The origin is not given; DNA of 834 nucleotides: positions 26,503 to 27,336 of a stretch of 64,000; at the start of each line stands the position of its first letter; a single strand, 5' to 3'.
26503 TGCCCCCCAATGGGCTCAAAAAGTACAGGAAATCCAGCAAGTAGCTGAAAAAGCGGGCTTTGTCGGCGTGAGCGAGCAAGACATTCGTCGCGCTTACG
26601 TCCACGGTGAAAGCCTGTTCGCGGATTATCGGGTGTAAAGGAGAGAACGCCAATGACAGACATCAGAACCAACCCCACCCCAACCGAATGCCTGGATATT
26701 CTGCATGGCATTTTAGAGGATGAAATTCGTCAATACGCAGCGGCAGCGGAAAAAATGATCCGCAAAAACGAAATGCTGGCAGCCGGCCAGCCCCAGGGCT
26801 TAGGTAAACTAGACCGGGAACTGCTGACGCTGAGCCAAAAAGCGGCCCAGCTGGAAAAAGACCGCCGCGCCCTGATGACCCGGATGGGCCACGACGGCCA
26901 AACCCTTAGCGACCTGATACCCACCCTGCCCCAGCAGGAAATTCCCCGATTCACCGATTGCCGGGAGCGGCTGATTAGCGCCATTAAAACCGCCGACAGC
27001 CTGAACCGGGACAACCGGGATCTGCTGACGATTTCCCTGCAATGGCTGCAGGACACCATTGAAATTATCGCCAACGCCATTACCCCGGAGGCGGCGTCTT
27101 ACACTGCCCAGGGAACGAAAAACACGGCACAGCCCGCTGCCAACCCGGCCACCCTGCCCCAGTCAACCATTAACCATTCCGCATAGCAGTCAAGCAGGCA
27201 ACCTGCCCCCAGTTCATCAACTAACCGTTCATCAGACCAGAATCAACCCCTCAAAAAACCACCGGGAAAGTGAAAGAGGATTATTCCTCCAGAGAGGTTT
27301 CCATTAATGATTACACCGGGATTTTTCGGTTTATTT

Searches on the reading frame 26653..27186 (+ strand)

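Call 54: search_protein_families(library=pfam, proteins=[window:26653-27186:+], max_evalue=0.0001)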
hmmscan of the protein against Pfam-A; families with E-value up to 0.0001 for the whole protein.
window:26653-27186:+ (177 aa): 1 family
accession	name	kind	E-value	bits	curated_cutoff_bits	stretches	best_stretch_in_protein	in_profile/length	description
PF05130.17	FlgN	-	1.6e-16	61.5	30.5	1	16-157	5-146/147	FlgN protein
